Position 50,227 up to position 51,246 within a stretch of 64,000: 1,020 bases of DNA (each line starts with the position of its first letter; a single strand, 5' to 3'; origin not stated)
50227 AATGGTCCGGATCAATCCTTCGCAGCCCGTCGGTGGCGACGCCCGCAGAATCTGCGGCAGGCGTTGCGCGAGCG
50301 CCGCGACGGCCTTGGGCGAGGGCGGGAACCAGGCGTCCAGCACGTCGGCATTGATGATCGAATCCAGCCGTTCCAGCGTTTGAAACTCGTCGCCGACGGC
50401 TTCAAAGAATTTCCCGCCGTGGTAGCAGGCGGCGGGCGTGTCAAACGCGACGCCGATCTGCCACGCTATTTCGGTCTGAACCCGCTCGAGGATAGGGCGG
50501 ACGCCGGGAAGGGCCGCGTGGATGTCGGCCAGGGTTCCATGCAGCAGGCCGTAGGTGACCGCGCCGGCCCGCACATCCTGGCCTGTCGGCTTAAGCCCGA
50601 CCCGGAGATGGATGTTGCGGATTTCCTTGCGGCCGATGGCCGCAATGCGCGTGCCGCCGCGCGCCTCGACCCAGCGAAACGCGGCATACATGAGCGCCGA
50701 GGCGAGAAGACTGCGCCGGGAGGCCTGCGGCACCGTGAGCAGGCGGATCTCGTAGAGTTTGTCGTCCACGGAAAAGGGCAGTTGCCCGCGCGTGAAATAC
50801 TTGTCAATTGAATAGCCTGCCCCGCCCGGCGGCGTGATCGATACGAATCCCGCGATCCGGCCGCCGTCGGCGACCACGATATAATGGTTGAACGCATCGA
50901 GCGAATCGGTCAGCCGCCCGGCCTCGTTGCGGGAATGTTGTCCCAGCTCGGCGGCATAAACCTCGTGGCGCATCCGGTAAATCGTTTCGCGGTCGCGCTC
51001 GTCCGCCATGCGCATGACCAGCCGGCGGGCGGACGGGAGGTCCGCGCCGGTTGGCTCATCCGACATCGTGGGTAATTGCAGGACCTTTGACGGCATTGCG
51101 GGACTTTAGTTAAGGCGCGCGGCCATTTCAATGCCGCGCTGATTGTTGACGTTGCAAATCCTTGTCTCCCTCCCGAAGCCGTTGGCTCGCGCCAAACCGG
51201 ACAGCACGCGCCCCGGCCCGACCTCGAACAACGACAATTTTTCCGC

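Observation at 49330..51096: Unusual fusion of a GNAT-like N-acyltransferase domain to a HisC-like PLP aminotransferase inside the lipid cluster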

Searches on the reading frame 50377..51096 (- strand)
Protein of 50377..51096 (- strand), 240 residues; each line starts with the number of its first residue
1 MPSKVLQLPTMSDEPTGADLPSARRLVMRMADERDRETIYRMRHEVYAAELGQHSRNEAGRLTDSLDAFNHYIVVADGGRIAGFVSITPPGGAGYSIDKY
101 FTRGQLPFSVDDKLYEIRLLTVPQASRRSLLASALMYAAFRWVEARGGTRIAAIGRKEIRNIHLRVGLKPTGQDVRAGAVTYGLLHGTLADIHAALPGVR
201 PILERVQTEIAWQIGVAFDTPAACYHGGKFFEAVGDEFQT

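Call 8: search_protein_families(library=ncbifam, proteins=[window:50392-51096:-], max_evalue=10)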
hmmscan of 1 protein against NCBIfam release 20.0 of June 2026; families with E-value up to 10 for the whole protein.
seq(235 aa): 2 families
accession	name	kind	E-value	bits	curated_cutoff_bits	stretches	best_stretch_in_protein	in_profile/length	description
NF010408.0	PRK13834.1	subfamily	0.036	13.6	292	1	37-92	19-76/207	acyl-homoserine-lactone synthase TraI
TIGR03694.1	exosort_acyl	subfamily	0.039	13.4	111.95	1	31-75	14-60/241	PEP-CTERM/exosortase system-associated acyltransferase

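Call 22: search_protein_representatives(protein=window:50377-51096:-)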
Query: 240 residues. Proteins with E-value up to 0.001 (for the whole library): 639; up to 1e-10: 337; up to 1e-30: 120. The best 150 are listed.
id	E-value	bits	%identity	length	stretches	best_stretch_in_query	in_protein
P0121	6.6e-71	254.9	53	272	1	21-240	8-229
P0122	5.6e-70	251.8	71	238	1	15-180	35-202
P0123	7.1e-69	248.2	53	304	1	15-238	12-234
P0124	3.4e-65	236.2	50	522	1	22-239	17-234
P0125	1.0e-62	228.1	51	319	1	8-239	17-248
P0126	2.4e-62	226.9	51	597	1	17-233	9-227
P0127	1.5e-61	224.2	47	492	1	23-239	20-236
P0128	9.1e-61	221.7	50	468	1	29-239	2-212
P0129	2.0e-60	220.6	52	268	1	23-229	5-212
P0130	5.6e-60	219.1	51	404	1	29-235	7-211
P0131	3.4e-59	216.5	51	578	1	29-232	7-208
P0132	1.1e-56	208.3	51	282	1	24-218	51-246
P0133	2.1e-56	207.4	47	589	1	23-237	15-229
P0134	2.4e-56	207.2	49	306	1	24-219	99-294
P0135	3.3e-56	206.8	49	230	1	7-218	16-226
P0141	1.3e-52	195.1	46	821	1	24-239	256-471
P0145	8.4e-52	192.4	49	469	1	27-219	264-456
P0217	1.3e-34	136.2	39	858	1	23-216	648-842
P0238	8.2e-32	126.9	40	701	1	29-233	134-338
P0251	6.5e-30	120.7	39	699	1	34-233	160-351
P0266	3.9e-28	114.9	34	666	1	30-231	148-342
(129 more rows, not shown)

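Call 25: search_solved_structures(query=window:50377-51096:-, max_evalue=10, show_alignments=2)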
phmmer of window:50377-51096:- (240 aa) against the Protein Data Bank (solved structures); distinct sequences matched with E-value up to 10: 2.
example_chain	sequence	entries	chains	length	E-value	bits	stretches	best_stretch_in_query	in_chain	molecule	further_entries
3o5w_A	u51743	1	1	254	0.89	12.3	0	61-109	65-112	Beta-galactoside-specific lectin 1 chain A isoform 1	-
2rg9_A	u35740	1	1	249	1.1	12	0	57-109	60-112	Beta-galactoside-specific lectin 1 chain A isoform 1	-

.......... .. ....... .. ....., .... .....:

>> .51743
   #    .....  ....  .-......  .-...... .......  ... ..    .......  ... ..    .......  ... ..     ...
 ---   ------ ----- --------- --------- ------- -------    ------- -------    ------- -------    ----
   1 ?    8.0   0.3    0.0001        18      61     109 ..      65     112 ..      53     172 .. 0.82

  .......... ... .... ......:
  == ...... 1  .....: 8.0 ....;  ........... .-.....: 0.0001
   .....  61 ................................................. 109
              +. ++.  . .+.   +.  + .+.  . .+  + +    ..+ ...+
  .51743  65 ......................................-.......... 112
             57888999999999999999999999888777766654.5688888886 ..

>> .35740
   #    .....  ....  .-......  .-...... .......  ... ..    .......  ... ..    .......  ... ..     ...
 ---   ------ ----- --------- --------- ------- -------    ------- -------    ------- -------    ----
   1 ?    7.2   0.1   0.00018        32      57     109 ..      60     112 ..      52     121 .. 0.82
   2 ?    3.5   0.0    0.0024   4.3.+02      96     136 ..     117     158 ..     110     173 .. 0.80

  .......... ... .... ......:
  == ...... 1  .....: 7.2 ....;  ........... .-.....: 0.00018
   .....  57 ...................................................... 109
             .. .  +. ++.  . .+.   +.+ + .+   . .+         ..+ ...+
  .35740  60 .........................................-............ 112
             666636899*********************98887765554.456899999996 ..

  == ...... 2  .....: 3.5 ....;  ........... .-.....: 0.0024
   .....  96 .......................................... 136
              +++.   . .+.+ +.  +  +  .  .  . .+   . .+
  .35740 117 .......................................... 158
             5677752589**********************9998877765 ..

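Call 26: find_homologous_proteins(query=window:50437-51096:-, max_evalue=0.001)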
Query window:50437-51096:- (220 aa): 241 proteins with E <= 0.001 among 1225 candidates; the best 120 are listed.
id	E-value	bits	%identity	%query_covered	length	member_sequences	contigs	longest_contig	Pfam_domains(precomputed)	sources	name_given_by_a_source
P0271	3.8e-97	342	77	90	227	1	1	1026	PF21926.3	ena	-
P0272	8.7e-97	341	71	100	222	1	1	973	PF21926.3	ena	-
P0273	1.5e-94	334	74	90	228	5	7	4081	PF21926.3,PF00583.32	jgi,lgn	-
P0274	4.2e-94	332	71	95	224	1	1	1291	PF21926.3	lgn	-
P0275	4.5e-94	332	68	100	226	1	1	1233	PF21926.3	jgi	jgi:N-acyl-L-homoserine lactone synthetase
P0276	4.5e-94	332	73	92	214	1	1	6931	PF21926.3,PF00583.32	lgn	-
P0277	1.9e-93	330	66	100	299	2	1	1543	PF13444.13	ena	-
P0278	3.9e-92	326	74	88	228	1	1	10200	PF21926.3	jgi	-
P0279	2.3e-90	320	70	91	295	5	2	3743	-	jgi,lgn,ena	-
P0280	1.6e-86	307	74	83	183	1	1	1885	-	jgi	jgi:N-acyl-L-homoserine lactone synthetase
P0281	4.8e-84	299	87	71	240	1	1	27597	PF00583.32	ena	-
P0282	1.4e-71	258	60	90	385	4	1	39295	PF21926.3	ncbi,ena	-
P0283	3.1e-70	254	58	91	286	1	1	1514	PF21926.3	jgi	jgi:hypothetical protein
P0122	1.2e-69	252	73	74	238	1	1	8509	PF13444.13,PF21926.3,PF00583.32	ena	-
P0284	6.8e-65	237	57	88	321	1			PF21926.3,PF00583.32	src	-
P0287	1.9e-61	225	55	88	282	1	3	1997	PF21926.3,PF00583.32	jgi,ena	-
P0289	2.0e-60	222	64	75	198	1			PF21926.3,PF00583.32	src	-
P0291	4.4e-60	221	55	90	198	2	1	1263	PF21926.3,PF00583.32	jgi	jgi:hypothetical protein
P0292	7.2e-60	220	51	96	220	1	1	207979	PF00583.32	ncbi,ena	-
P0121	1.2e-59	220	52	90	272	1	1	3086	PF13444.13,PF21926.3,PF00583.32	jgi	-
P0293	1.4e-59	219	52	89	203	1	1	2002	PF21926.3,PF00583.32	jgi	jgi:GNAT superfamily N-acetyltransferase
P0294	1.6e-59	219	52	95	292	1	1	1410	PF21926.3,PF00583.32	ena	-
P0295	1.7e-59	219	53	89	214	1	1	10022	PF21926.3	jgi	-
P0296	2.0e-59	219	53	88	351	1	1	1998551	PF00155.28,PF21926.3,PF00583.32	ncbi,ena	-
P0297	4.2e-59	218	59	78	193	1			PF21926.3,PF00583.32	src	-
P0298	4.8e-59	218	52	89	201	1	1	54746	PF21926.3,PF00583.32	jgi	jgi:N-acyl-L-homoserine lactone synthetase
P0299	5.0e-59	217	52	90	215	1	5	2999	PF21926.3,PF00583.32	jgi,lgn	jgi:GNAT superfamily N-acetyltransferase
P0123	1.2e-58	216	52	93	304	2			PF21926.3,PF00583.32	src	-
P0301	1.4e-58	216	51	90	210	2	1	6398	PF21926.3,PF00583.32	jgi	-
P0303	5.9e-58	214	54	89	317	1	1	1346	PF21926.3,PF00583.32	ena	-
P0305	1.2e-57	213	53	88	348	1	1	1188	PF21926.3,PF00583.32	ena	-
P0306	2.6e-57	212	49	96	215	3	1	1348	PF21926.3,PF00583.32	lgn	-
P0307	3.5e-57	211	50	90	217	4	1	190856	PF13444.13,PF21926.3,PF00583.32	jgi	jgi:GNAT superfamily N-acetyltransferase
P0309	4.8e-57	211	50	88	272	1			PF21926.3,PF00583.32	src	-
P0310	5.5e-57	211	52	90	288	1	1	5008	PF13508.14,PF21926.3,PF00583.32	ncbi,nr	ncbi:MAG TPA: GNAT family N-acetyltransferase, partial [Methylomirabilota bacterium]|nr:GNAT family 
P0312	1.1e-56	210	50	88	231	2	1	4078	PF13444.13,PF21926.3,PF00583.32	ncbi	ncbi:MAG: GNAT family N-acetyltransferase [Verrucomicrobiota bacterium]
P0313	1.2e-56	210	49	90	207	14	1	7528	PF13444.13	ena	-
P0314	1.4e-56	209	55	83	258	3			PF21926.3,PF00583.32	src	-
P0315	1.5e-56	209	49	89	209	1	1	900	PF21926.3,PF00583.32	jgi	jgi:GNAT superfamily N-acetyltransferase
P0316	3.5e-56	208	50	85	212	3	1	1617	PF21926.3,PF00583.32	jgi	-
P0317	4.5e-56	208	50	99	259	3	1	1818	PF21926.3,PF00583.32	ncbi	-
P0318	6.7e-56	207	53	90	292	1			PF21926.3,PF00583.32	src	-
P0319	7.4e-56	207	49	88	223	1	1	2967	PF13673.14,PF13444.13,PF21926.3,PF13527.14,PF00583.32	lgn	-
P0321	8.5e-56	207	49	91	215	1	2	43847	PF13444.13,PF21926.3,PF00583.32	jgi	jgi:hypothetical protein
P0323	1.4e-55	206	53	88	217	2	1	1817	PF21926.3,PF00583.32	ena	-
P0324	1.5e-55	206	50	87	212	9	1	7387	PF21926.3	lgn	-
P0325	1.5e-55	206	49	90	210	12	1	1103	PF13444.13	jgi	jgi:predicted GNAT family N-acyltransferase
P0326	2.0e-55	206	48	90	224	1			PF21926.3,PF00583.32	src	-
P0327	2.3e-55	206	49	91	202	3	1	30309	PF13444.13,PF21926.3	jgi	jgi:hypothetical protein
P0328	4.8e-55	204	49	90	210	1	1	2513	PF13444.13,PF21926.3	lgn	-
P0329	5.3e-55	204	53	86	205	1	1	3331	PF21926.3,PF00583.32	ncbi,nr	ncbi:MAG TPA: GNAT family N-acetyltransferase, partial [Candidatus Sulfotelmatobacter sp.]|nr:GNAT f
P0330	5.4e-55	204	50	88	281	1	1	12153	PF00583.32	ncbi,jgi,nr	ncbi:MAG TPA: GNAT family N-acetyltransferase [Gemmata sp.]|jgi:hypothetical protein|nr:GNAT family 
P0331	8.0e-55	204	50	88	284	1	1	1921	PF21926.3,PF00583.32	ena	-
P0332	8.3e-55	204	47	92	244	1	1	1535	PF21926.3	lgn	-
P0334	1.2e-54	203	54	85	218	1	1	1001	PF13444.13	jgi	jgi:GNAT superfamily N-acetyltransferase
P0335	1.3e-54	203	50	86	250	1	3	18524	PF13444.13,PF21926.3,PF00583.32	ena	-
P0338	2.7e-54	202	50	90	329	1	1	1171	PF21926.3,PF00583.32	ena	-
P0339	3.2e-54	202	51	90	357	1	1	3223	PF13444.13,PF00583.32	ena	-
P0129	3.2e-54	202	50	90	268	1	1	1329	PF13444.13,PF21926.3,PF00583.32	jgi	jgi:GNAT superfamily N-acetyltransferase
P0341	4.6e-54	201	50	88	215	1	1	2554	PF21926.3,PF00583.32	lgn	-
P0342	6.0e-54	201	46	97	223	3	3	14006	PF13673.14,PF13444.13,PF21926.3,PF13527.14,PF00583.32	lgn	-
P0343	7.7e-54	201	47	93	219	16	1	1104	PF21926.3,PF00583.32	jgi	jgi:GNAT superfamily N-acetyltransferase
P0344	1.1e-53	200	59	75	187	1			PF13444.13,PF21926.3,PF00583.32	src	-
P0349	5.3e-53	198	48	91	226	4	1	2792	PF21926.3,PF00583.32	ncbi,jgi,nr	ncbi:MAG TPA: GNAT family N-acetyltransferase [Pirellulales bacterium]|jgi:GNAT superfamily N-acetyl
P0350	7.6e-53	197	47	88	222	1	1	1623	PF13673.14,PF13444.13,PF21926.3,PF00583.32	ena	-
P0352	1.1e-52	197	44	98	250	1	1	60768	PF13444.13,PF21926.3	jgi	jgi:GNAT superfamily N-acetyltransferase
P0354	1.4e-52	196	54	79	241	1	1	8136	PF13444.13,PF21926.3,PF00583.32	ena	-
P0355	2.4e-52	196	51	91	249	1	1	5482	PF21926.3,PF00583.32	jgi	jgi:hypothetical protein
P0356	2.8e-52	195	52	84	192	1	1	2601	PF21926.3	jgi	jgi:GNAT superfamily N-acetyltransferase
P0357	4.6e-52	195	50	88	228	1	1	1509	PF21926.3,PF00583.32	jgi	-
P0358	8.5e-52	194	58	77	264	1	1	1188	PF21926.3,PF00583.32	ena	-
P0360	1.2e-51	193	50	88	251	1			PF13444.13,PF21926.3,PF00583.32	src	-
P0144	1.3e-51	193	56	74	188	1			PF13444.13,PF13508.14,PF21926.3,PF00583.32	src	-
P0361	1.9e-51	193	51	79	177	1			PF21926.3,PF00583.32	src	-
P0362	2.1e-51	193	51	88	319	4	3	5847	PF13444.13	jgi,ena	-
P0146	2.5e-51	192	55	74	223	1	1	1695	PF13444.13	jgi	-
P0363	4.4e-51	192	56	75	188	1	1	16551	PF13673.14,PF13444.13,PF13508.14,PF00583.32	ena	-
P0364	5.6e-51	191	48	90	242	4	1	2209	PF21926.3,PF00583.32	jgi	jgi:GNAT superfamily N-acetyltransferase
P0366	8.5e-51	191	54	80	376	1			PF21926.3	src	-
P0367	8.6e-51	191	54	81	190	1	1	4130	PF21926.3,PF00583.32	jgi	jgi:hypothetical protein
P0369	1.3e-50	190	57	75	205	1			PF13444.13,PF21926.3,PF00583.32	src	-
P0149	2.2e-50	189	54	76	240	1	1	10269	PF13444.13,PF13508.14,PF21926.3,PF00583.32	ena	-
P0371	2.7e-50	189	56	75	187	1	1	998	PF21926.3,PF00583.32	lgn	-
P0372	2.9e-50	189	62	66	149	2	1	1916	PF13444.13,PF21926.3,PF00583.32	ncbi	ncbi:GNAT family N-acetyltransferase, partial [bacterium]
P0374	3.3e-50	189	48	87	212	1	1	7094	PF21926.3,PF00583.32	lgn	-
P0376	7.6e-50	187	48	89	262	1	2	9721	PF21926.3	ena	-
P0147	1.7e-49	186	44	100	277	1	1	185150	PF21926.3,PF00583.32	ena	-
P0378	2.1e-49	186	46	93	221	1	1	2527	PF21926.3,PF00583.32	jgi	jgi:GNAT superfamily N-acetyltransferase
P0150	2.3e-49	186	51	83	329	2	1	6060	PF13444.13,PF00583.32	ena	-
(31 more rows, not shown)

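Call 27: find_encoding_contigs(protein=P0292, flank=10000, max_places=2)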
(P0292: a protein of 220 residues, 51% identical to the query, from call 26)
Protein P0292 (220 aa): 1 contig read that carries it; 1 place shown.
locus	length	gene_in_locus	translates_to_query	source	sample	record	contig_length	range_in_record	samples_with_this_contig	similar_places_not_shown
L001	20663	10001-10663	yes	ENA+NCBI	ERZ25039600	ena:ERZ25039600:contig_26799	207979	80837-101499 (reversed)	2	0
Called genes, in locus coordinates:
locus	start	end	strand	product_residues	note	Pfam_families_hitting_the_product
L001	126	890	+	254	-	-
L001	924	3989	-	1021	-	PF13191:AAA_16, PF13401:AAA_22 (faint), PF13424:TPR_12 (faint), PF00196:GerE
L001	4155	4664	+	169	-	-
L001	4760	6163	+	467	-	PF01336:tRNA_anti-codon, PF00152:tRNA-synt_2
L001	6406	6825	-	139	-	-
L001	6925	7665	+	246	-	PF00440:TetR_N (weak), PF02909:TetR_C_1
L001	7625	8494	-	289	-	-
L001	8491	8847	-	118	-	PF03551:PadR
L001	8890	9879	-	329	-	PF08240:ADH_N, PF00107:ADH_zinc_N, PF13602:ADH_zinc_N_2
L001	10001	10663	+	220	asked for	PF00583:Acetyltransf_1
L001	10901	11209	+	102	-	-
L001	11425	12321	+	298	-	PF04439:Adenyl_transf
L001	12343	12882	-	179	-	PF06253:MTTB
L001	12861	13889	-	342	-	PF06253:MTTB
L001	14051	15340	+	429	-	PF07883:Cupin_2 (weak), PF00291:PALP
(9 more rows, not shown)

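Call 28: find_encoding_contigs(protein=P0307, flank=10000, max_places=2)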
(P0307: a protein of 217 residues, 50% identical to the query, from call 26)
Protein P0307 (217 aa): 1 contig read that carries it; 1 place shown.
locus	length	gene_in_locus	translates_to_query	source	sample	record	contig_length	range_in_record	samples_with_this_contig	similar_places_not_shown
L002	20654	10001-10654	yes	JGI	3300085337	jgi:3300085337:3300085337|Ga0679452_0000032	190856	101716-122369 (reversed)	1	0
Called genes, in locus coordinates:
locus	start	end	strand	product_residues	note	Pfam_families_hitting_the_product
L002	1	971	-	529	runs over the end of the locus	PF00293:NUDIX, PF00753:Lactamase_B, PF19583:ODP (weak), PF12706:Lactamase_B_2 (faint), PF17778:WHD_BLACT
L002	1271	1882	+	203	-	PF00226:DnaJ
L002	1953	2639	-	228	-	PF03548:LolA, PF03888:MucB_RseB (weak), PF17131:TP_0789-like (weak)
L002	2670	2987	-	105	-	-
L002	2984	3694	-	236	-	PF02463:SMC_N, PF00005:ABC_tran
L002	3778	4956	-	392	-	PF12704:MacB_PCD, PF02687:FtsX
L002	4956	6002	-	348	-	-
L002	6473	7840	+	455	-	PF05496:RuvB_N, PF00158:Sigma54_activat (faint), PF13173:AAA_14, PF13401:AAA_22 (faint), PF00004:AAA, PF07728:AAA_5 (faint), PF16193:AAA_assoc_2, PF12002:MgsA_C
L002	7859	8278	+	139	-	PF02566:OsmC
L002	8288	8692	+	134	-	PF01894:YjbQ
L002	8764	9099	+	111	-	PF12773:DZR (weak), PF13240:Zn_Ribbon_1 (weak)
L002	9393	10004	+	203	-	-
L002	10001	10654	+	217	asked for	PF00583:Acetyltransf_1 (weak), PF21926:FeeM (faint), PF13444:Acetyltransf_5 (weak)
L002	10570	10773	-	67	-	-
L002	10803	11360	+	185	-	PF00857:Isochorismatase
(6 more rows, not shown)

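Call 29: find_encoding_contigs(protein=P0330, flank=10000, max_places=2)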
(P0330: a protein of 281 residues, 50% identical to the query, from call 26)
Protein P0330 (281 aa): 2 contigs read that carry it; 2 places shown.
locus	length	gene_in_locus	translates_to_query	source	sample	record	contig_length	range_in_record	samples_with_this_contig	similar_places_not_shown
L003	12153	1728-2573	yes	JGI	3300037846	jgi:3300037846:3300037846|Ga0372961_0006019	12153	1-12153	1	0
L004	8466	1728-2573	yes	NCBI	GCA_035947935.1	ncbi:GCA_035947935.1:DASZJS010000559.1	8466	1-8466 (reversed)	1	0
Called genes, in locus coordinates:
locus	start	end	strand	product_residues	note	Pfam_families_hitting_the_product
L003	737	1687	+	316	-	PF00400:WD40 (weak), PF09142:TruB_C (faint), PF25174:Beta-prop_THOC3, PF25173:Beta-prop_WDR3_1st, PF25175:Beta-prop_WDR5, PF23381:Beta-prop_IFT122_1st, PF24814:WD40_Prp19, PF25391:WD40_Gbeta, +14 more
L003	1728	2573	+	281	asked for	PF00583:Acetyltransf_1 (weak)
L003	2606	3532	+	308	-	PF00155:Aminotran_1_2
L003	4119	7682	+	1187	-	PF00069:Pkinase, PF07714:PK_Tyr_Ser-Thr, PF25174:Beta-prop_THOC3, PF25175:Beta-prop_WDR5, PF23414:Beta-prop_EML_2, PF24796:WDR55, PF24807:WD40_CDC20-Fz, PF24817:WD40_WDHD1_1st, +41 more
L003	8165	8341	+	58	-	-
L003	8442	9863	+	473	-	PF01609:DDE_Tnp_1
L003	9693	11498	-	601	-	PF00069:Pkinase, PF07714:PK_Tyr_Ser-Thr, PF01636:APH (faint)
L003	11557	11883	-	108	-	PF07638:Sigma70_ECF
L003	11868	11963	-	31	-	-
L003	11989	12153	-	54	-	?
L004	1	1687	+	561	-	PF23381:Beta-prop_IFT122_1st, PF23414:Beta-prop_EML_2, PF24796:WDR55, PF24805:EIF3I, PF24807:WD40_CDC20-Fz, PF24814:WD40_Prp19, PF24817:WD40_WDHD1_1st, PF25172:Beta-prop_WDR3_2nd, +54 more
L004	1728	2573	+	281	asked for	PF00583:Acetyltransf_1 (weak)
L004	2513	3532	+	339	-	PF00155:Aminotran_1_2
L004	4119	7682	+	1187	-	PF00069:Pkinase, PF07714:PK_Tyr_Ser-Thr, PF25174:Beta-prop_THOC3, PF25175:Beta-prop_WDR5, PF23414:Beta-prop_EML_2, PF24796:WDR55, PF24807:WD40_CDC20-Fz, PF24817:WD40_WDHD1_1st, +41 more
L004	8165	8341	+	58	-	-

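Call 31: find_related_loci(query=A1, collection=genome_contigs, flank=10000)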
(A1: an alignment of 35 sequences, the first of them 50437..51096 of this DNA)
Query A1 (220 aa) in genome_contigs; peptide patterns used: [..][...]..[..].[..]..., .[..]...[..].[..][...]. (x = any residue, [..] = any of these).
285 stretches matched a pattern; 266 encode a relative of the query (tblastn E <= 1e-3); the best 80 are kept; 80 distinct loci.
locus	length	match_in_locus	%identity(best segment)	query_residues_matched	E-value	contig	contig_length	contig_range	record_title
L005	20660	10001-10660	83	1-220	3e-121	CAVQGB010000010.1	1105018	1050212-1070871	MAG: uncultured Verrucomicrobiae bacterium isolate MFD05502.bin.2.110 genome assembly, contig: contig_40, whole genome s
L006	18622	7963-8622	81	1-220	6e-119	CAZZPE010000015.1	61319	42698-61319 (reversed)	MAG TPA_asm: uncultured Bifidobacteriaceae bacterium isolate binchicken_co3_607 genome assembly, contig: NODE_1344_lengt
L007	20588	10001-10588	87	25-220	3e-113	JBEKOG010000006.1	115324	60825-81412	MAG: Verrucomicrobiota bacterium isolate SPRUCE 435 SPRUCE_435_6, whole genome shotgun sequence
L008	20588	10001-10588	85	25-220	2e-111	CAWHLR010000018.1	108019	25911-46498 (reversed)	MAG: uncultured Verrucomicrobiae bacterium isolate MFD04780.bin.2.51 genome assembly, contig: contig_28770, whole genome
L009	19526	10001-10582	76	27-220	3e-98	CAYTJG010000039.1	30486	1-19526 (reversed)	MAG TPA_asm: uncultured Bifidobacteriaceae bacterium isolate binchicken_co3_196 genome assembly, contig: NODE_4570_lengt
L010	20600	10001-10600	70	21-220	4e-94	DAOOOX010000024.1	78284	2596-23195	MAG TPA_asm: Verrucomicrobiia bacterium isolate AMR_MDS_2612 NODE_328_length_78284_cov_14.272802, whole genome shotgun s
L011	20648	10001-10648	68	9-220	9e-92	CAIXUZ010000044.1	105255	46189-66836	MAG: uncultured Verrucomicrobia subdivision 3 bacterium isolate MJ-time_bin-1719 genome assembly, contig: bin-1719:44/82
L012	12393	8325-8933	62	15-220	8e-80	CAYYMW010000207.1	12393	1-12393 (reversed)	MAG TPA_asm: uncultured Verrucomicrobiota bacterium isolate binchicken_co269_135 genome assembly, contig: NODE_5011_leng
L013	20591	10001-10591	60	24-220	4e-77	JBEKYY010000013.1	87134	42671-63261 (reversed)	MAG: Verrucomicrobiota bacterium isolate SPRUCE 686 SPRUCE_686_13, whole genome shotgun sequence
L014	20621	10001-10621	59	17-220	1e-75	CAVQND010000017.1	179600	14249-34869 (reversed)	MAG: uncultured bacterium isolate MFD03726.bin.2.4 genome assembly, contig: contig_25438, whole genome shotgun sequence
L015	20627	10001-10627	58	14-220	2e-73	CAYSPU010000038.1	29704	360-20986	MAG TPA_asm: uncultured Verrucomicrobiota bacterium isolate SRP263991_co5_69 genome assembly, contig: NODE_3182_length_2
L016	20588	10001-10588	56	23-218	4e-69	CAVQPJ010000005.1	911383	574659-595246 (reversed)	MAG: uncultured Gammaproteobacteria bacterium isolate MFD02242.bin.2.242 genome assembly, contig: contig_3276, whole gen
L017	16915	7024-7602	54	26-218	1e-67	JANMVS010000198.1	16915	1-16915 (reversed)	MAG: Verrucomicrobiota bacterium isolate OTE_88_metabat_470 OTE_88_k141_3991445, whole genome shotgun sequence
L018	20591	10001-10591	54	15-218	4e-67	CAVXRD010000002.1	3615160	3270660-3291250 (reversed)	MAG: uncultured Verrucomicrobiae bacterium isolate MFD09671.bin.1.3 genome assembly, contig: contig_27447, whole genome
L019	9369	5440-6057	50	13-218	5e-66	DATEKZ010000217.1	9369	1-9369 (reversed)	MAG TPA_asm: Verrucomicrobiia bacterium isolate SMAG_U8903 k141_1043346, whole genome shotgun sequence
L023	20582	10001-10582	51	25-218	2e-65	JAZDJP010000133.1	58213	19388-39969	MAG: Planctomycetota bacterium isolate MEGAHIT-group-0.494 k141_9227514, whole genome shotgun sequence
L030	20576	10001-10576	53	27-218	5e-64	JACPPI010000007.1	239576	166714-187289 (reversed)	MAG: Opitutia bacterium isolate NC_groundwater_623_Pr5_B-0.1um_67_152 alan_book_18_scaffold_266041, whole genome shotgun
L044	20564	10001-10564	54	31-218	2e-62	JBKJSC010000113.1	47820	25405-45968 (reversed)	MAG: Limisphaerales bacterium isolate ant_bin.560 k117_737857, whole genome shotgun sequence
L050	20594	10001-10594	49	22-218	4e-62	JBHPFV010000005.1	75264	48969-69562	Candidatus Omnitrophota bacterium isolate SAG AM-311-K22 NODE_5_length_75264_cov_31.337859, whole genome shotgun sequenc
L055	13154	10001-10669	48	1-218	6e-62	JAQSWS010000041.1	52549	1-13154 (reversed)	MAG: Rariglobus sp. isolate C_No_T20_C_bin.92 scaffold_857, whole genome shotgun sequence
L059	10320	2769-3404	48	2-218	1e-61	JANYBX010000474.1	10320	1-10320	MAG: Opitutia bacterium isolate 336R_metabinner_101 336R_k141_671081, whole genome shotgun sequence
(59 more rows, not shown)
